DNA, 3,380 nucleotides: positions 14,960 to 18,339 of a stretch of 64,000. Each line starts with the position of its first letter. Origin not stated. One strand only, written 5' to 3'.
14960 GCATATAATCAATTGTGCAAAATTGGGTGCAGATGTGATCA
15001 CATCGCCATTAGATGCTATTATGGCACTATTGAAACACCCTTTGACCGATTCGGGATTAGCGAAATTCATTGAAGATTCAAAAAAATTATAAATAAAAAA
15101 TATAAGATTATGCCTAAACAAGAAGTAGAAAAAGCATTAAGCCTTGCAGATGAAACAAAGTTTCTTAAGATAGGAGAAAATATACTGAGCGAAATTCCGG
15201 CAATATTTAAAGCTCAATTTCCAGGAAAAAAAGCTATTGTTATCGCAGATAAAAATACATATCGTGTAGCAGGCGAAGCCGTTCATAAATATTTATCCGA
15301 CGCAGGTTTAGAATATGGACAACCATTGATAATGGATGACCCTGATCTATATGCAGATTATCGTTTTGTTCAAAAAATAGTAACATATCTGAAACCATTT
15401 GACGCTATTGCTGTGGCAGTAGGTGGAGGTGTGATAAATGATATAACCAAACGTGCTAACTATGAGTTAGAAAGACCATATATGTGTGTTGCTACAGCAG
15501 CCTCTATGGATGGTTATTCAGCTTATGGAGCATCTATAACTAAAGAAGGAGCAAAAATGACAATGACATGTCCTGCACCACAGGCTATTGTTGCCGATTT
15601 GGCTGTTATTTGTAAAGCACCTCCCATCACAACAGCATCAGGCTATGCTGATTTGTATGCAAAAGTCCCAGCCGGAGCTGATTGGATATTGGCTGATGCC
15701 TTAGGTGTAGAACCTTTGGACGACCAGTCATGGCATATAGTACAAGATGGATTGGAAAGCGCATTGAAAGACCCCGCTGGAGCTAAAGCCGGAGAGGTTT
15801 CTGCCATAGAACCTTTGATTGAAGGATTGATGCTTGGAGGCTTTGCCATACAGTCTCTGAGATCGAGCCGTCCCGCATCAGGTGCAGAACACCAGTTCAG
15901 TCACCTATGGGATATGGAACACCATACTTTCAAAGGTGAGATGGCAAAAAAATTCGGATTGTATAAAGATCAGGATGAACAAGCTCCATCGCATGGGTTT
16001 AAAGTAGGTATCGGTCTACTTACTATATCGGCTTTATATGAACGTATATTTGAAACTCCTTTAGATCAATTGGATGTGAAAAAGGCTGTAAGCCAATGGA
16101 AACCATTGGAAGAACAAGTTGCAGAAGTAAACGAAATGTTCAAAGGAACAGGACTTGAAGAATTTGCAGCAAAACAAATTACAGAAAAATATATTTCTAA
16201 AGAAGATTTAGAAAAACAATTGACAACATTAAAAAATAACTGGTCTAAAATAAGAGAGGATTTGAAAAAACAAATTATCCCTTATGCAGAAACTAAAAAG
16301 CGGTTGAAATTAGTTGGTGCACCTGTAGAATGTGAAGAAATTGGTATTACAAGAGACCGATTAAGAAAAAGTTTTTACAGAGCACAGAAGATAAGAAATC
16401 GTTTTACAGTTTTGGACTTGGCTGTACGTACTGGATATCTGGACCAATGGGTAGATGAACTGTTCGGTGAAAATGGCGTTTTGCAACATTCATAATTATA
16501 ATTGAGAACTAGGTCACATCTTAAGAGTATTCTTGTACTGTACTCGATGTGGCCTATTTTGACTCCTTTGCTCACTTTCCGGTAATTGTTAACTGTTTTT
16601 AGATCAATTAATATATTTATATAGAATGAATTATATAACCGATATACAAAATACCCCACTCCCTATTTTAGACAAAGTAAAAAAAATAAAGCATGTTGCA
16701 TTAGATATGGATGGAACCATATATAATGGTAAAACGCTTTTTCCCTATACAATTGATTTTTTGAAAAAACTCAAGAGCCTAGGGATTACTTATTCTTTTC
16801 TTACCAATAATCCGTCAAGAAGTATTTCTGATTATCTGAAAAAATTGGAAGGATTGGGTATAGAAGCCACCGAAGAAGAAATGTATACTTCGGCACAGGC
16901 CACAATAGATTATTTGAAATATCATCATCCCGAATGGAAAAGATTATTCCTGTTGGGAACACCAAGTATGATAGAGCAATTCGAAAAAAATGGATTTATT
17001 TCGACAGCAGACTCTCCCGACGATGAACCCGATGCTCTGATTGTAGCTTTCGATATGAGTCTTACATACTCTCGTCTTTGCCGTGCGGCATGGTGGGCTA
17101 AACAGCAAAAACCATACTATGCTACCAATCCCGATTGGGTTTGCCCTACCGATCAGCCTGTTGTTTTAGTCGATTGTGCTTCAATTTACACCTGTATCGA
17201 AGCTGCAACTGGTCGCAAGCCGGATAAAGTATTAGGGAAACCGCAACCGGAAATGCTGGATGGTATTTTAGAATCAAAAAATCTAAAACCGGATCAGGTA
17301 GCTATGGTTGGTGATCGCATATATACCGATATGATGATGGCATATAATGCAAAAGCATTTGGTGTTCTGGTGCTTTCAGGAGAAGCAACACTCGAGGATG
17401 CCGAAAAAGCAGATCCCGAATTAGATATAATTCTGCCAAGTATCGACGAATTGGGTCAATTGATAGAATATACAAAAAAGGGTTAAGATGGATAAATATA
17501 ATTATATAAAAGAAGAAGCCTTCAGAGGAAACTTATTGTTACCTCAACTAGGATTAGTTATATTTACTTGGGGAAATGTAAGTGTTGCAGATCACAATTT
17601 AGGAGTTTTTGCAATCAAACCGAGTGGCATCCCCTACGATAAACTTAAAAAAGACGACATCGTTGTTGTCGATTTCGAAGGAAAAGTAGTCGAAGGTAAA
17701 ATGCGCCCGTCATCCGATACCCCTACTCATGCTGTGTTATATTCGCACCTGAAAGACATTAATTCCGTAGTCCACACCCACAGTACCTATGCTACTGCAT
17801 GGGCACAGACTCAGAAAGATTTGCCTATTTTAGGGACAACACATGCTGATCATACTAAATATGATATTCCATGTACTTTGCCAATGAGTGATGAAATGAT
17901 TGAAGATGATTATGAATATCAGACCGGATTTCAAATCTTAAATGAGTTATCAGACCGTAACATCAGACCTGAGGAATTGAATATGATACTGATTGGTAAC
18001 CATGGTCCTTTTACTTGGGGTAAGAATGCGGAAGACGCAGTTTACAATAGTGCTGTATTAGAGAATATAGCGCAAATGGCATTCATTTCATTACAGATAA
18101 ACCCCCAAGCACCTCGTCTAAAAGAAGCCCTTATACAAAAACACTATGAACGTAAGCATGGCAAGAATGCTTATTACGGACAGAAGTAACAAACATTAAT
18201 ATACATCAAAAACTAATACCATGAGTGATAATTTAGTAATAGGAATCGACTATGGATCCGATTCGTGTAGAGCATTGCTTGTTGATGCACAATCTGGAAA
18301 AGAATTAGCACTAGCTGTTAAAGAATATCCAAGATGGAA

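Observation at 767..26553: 26-kb glycerol/polyol-to-pentose-phosphate super-locus: five FGGY kinases, three kinds of glycerol-phosphate dehydrogenase, no araA and no sugar transporter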

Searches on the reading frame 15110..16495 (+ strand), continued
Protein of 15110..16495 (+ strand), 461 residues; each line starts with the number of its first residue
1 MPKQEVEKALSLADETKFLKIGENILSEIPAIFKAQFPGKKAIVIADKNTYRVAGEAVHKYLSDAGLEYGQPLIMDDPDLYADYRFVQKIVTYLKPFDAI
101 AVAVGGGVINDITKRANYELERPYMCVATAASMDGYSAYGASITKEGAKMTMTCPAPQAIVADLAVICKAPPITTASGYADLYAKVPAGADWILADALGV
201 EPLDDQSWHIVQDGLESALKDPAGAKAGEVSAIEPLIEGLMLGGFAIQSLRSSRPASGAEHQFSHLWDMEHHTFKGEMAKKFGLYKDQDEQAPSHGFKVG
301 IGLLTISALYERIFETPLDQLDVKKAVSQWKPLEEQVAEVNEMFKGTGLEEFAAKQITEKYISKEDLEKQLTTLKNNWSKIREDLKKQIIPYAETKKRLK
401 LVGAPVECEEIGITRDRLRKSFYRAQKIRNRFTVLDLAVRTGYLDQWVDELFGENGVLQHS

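Call 69: search_protein_families(library=ncbifam, proteins=[L007:4599-5900:+, L035:12252-13598:+, L007:7056-8210:+, L007:9677-10423:+], max_evalue=0.00001)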
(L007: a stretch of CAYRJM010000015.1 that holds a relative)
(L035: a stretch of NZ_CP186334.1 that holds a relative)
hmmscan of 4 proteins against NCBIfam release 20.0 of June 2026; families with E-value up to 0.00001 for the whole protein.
L007:4599-5900:+ (433 aa): 4 families
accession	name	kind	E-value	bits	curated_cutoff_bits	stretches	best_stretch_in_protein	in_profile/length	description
TIGR00897.2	2A0118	subfamily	1.5e-170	567.4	375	1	18-411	2-401/401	RbtT/DalT/CsbX family MFS transporter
TIGR00900.1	2A0121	subfamily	3.6e-11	43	319.6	1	277-423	44-191/364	H+ Antiporter protein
NF049980.1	SfMCT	equivalog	1.6e-08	33.7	320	0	234-416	4-182/378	L-lactate MFS transporter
TIGR00880.1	2_A_01_02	superfamily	4.9e-07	29.9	131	0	64-199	4-134/141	multidrug resistance protein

L035:12252-13598:+ (448 aa): 14 families
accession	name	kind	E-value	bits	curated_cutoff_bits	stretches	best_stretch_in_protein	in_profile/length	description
NF008661.1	PRK11663.1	subfamily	2.2e-113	379.6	564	1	4-430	1-426/439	MFS transporter family glucose-6-phosphate receptor UhpC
TIGR00881.1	2A0104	subfamily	2.1e-112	375.9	407.75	1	41-417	2-379/379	phosphoglycerate transporter protein PgtP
TIGR00712.1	glpT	equivalog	2.6e-109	366.2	632.55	1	4-437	1-437/440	glycerol-3-phosphate transporter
NF008433.0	PRK11273.1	equivalog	9.9e-108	361.2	748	1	4-436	1-436/452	glycerol-3-phosphate transporter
NF047787.1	PhglyTportPgtP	equivalog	1.6e-70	238.2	750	1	4-434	1-436/451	phosphoglycerate transporter PgtP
NF007107.1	PRK09556.1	equivalog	4.2e-57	194.1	497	1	24-429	17-444/469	hexose-6-phosphate:phosphate antiporter UhpT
TIGR00893.1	2A0114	subfamily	2.1e-35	122.4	395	1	41-430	1-394/399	D-galactonate transporter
TIGR00895.1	2A0115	subfamily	2.9e-18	66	418.55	1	53-407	36-397/398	aromatic acid/H+ symport family MFS transporter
TIGR00886.1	2A0108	subfamily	9.2e-12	44.7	311.7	1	34-394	1-365/368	NarK family nitrate/nitrite MFS transporter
NF038246.1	bile_salt_MFS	equivalog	6e-10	38.6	400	1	49-423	20-392/408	conjugated bile salt MFS transporter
TIGR00894.1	2A0114euk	subfamily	2.1e-08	33.2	626.45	1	88-433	95-448/465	Na(+)-dependent inorganic phosphate cotransporter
TIGR00711.1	efflux_EmrB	subfamily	7.8e-07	28.2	230.2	1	36-206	4-178/485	DHA2 family efflux MFS transporter permease subunit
NF000025.1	MFS_efflux_tcmA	exception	1.8e-06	26.9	999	1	27-201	21-196/538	tetracenomycin C efflux MFS transporter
TIGR00880.1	2_A_01_02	superfamily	4e-06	27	131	1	81-203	6-133/141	multidrug resistance protein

L007:7056-8210:+ (384 aa): 0 families

L007:9677-10423:+ (248 aa): 1 family
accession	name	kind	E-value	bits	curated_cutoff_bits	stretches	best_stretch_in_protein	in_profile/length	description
NF042968.1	AcxylEst_AxeA1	equivalog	8e-66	222.2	700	1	43-234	267-459/459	acetylxylan esterase AxeA1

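Call 93: list_cluster_members(proteins=[P0033, P0034, P0035, P0037, P0038, P0039, P0040, P0042, P0043, P0044])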
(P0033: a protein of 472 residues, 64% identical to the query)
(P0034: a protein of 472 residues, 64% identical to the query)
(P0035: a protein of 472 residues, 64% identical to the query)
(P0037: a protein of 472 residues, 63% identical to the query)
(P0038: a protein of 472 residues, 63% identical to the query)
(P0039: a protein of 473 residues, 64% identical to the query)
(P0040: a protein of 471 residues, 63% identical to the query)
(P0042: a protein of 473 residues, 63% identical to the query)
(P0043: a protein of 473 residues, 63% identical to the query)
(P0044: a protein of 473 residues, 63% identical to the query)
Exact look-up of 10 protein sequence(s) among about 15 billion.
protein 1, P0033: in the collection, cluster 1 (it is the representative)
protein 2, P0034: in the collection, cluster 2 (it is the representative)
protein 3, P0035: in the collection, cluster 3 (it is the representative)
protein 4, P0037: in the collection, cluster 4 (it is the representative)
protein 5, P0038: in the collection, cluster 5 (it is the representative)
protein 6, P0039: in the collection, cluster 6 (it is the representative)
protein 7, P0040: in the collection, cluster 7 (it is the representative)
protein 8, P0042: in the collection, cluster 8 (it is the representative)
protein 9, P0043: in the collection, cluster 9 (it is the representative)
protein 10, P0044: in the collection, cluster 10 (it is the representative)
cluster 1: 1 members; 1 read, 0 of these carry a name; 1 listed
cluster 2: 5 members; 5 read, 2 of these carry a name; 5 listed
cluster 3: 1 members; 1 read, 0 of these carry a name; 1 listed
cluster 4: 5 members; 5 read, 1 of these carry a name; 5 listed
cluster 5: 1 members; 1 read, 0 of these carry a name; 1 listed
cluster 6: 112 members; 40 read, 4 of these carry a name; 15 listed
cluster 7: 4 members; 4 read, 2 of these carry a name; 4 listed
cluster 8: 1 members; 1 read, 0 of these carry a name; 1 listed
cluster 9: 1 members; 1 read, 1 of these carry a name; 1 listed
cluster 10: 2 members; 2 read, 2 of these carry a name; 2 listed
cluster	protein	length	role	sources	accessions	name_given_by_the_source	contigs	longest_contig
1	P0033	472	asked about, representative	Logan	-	-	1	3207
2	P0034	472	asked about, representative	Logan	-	-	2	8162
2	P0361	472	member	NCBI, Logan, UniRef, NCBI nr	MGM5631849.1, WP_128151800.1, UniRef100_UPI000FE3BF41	sn-glycerol-1-phosphate dehydrogenase [Apibacter raozihei] | sn-glycerol-1-phosphate dehydrogenase n=1 Tax=Apibacter raozihei TaxID=2500547 ...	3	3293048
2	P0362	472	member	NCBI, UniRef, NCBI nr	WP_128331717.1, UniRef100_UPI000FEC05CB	sn-glycerol-1-phosphate dehydrogenase [Apibacter sp. HY039] | sn-glycerol-1-phosphate dehydrogenase n=1 Tax=Apibacter sp. HY039 TaxID=2501476 ...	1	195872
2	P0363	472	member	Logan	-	-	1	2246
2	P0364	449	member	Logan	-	-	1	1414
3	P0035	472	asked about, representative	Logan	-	-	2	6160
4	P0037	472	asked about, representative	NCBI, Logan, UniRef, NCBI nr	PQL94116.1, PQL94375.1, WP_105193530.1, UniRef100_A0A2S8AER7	sn-glycerol-1-phosphate dehydrogenase [Apibacter adventoris] | 3-dehydroquinate synthase n=1 Tax=Apibacter adventoris TaxID=1679466 ...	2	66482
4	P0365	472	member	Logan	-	-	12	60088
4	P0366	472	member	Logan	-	-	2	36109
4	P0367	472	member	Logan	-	-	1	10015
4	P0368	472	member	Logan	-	-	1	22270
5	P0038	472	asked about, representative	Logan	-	-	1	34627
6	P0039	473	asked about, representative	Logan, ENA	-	-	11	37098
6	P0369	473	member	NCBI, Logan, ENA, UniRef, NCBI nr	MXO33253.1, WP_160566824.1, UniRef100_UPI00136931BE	sn-glycerol-1-phosphate dehydrogenase [Apibacter sp. B2912] | sn-glycerol-1-phosphate dehydrogenase n=1 Tax=Apibacter sp. B2912 TaxID=2656763 ...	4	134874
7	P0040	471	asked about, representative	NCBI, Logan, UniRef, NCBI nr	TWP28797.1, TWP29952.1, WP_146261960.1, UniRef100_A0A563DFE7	sn-glycerol-1-phosphate dehydrogenase [Apibacter muscae] | sn-glycerol-1-phosphate dehydrogenase n=1 Tax=Apibacter muscae TaxID=2509004 ...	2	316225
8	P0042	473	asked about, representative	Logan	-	-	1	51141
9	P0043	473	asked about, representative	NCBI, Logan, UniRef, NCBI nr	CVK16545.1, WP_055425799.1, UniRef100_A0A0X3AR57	glycerol-1-phosphate dehydrogenase [NAD(P)+] [Apibacter mensalis] | Glycerol-1-phosphate dehydrogenase [NAD(P)+] n=1 Tax=Apibacter mensalis TaxID=1586267 ... | sn-glycerol-1-phosphate dehydrogenase [Apibacter mensalis]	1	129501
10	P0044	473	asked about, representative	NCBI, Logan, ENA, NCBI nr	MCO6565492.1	MAG: sn-glycerol-1-phosphate dehydrogenase [Apibacter sp.] | sn-glycerol-1-phosphate dehydrogenase [Apibacter sp.]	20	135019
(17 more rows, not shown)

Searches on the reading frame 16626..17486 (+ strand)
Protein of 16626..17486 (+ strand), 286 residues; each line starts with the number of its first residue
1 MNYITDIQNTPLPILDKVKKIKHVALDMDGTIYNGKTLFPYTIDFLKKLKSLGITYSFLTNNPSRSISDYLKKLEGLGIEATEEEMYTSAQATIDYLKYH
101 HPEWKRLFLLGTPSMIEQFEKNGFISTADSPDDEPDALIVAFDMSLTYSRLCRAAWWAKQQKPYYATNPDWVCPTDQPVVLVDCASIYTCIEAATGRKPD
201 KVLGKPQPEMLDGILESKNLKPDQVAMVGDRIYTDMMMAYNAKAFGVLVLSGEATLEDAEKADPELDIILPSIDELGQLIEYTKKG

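Call 4: search_protein_families(library=ncbifam, proteins=[window:16626-17486:+], max_evalue=0.00001)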
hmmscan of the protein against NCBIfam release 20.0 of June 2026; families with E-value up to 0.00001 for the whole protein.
window:16626-17486:+ (286 aa): 13 families
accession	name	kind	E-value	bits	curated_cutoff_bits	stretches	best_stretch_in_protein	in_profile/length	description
NF053752.1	TK1734_fam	exception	6.3e-39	133.8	475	1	24-279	3-258/260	2-phosphoglycolate phosphatase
TIGR01460.1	HAD-SF-IIA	subfamily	1.6e-37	129.6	100.15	1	24-252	1-246/246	HAD-IIA family hydrolase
TIGR01457.1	HAD-SF-IIA-hyp2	hypoth_equivalog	2.9e-37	128.5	247.65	1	25-259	5-232/249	TIGR01457 family HAD-type hydrolase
TIGR01452.1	PGP_euk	subfamily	3.1e-37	128.5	201.95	1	20-261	1-258/279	phosphoglycolate/pyridoxal phosphate family phosphatase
NF007762.0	PRK10444.1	equivalog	6e-33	114.4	368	1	20-275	2-246/250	HAD-IIA family hydrolase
TIGR01458.1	HAD-SF-IIA-hyp3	hypoth_equivalog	5.5e-16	58.7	175.95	1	22-275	2-249/257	TIGR01458 family HAD-type hydrolase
TIGR01459.1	HAD-SF-IIA-hyp4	hypoth_equivalog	1.5e-12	47.5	103.75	1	25-250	12-241/242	TIGR01459 family HAD-type hydrolase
TIGR01668.1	YqeG_hyp_ppase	hypoth_equivalog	1.6e-11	44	89.1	1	205-255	91-141/170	YqeG family HAD IIIA-type phosphatase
TIGR01662.1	HAD-SF-IIIA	subfamily_domain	2.5e-09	37.3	44.6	1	200-249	88-138/141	HAD-IIIA family hydrolase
NF009695.0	PRK13222.1-2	equivalog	4.3e-08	32.9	225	0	205-281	150-223/226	phosphoglycolate phosphatase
NF006506.0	PRK08942.1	equivalog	7.8e-08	32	178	1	184-281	85-178/182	D-glycero-beta-D-manno-heptose 1,7-bisphosphate 7-phosphatase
TIGR02253.1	CTE7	subfamily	1.6e-07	31.3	169.75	0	203-269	148-213/221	TIGR02253 family HAD-type hydrolase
NF005264.0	PRK06769.1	equivalog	1.7e-06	27.9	217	0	204-254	92-141/175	HAD-IIIA family hydrolase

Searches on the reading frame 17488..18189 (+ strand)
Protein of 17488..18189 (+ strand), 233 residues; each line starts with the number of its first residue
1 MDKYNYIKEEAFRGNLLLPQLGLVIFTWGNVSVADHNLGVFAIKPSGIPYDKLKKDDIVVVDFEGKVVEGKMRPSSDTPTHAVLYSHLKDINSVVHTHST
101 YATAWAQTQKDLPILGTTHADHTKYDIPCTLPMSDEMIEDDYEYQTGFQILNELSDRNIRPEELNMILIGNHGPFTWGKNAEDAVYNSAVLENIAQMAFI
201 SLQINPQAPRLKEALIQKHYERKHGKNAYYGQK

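Call 4: search_protein_families(library=ncbifam, proteins=[window:17488-18189:+], max_evalue=0.00001)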
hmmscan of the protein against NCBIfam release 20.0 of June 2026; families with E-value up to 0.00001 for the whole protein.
window:17488-18189:+ (233 aa): 27 families (the best 25 are shown)
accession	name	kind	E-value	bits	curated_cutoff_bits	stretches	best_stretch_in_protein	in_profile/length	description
NF006047.0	PRK08193.1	subfamily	1.1e-102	342.5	257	1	4-233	2-231/231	L-ribulose-5-phosphate 4-epimerase AraD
NF009003.0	PRK12348.1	subfamily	4.2e-89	298.1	331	1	7-233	4-228/228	L-ribulose-5-phosphate 4-epimerase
TIGR00760.1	araD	equivalog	2.6e-87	291.8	389.1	1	6-232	4-228/228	L-ribulose-5-phosphate 4-epimerase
NF009002.0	PRK12347.1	subfamily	4.4e-84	281.3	386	1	6-232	4-231/231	L-ribulose-5-phosphate 4-epimerase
NF009625.0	PRK13145.1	equivalog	2e-83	279.5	369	1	5-233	6-234/235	L-ribulose-5-phosphate 4-epimerase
NF009691.0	PRK13213.1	equivalog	6e-71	238.6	489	1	6-232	4-231/231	L-ribulose-5-phosphate 4-epimerase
NF005123.0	PRK06557.1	subfamily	5.8e-56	189.7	251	1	3-232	8-222/223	L-ribulose-5-phosphate 4-epimerase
NF005302.0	PRK06833.1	equivalog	8.8e-28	97.2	264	1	23-116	22-115/214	L-fuculose-phosphate aldolase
NF053831.1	RU1PAldHalo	equivalog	3.2e-26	92.1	300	1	29-214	25-194/208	ribulose-1-phosphate aldolase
TIGR01086.1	fucA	equivalog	1.6e-22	80.3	400.25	1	18-220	16-202/214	L-fuculose-phosphate aldolase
NF005984.0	PRK08087.1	subfamily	2.1e-22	80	264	1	16-221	15-204/215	L-fuculose-phosphate aldolase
NF040649.1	FucA_Meth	equivalog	5.9e-21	75.2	250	1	24-202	19-177/179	L-fuculose phosphate aldolase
TIGR03328.1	salvage_mtnB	equivalog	6.6e-19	68.2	137.05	1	27-197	17-187/194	methylthioribulose 1-phosphate dehydratase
NF006672.0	PRK09220.1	equivalog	5.1e-17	61.9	226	1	21-110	25-113/209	methylthioribulose 1-phosphate dehydratase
NF043034.1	OxoTetrPhDc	equivalog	1.6e-16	60.7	250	1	12-107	10-103/205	3-oxo-tetronate 4-phosphate decarboxylase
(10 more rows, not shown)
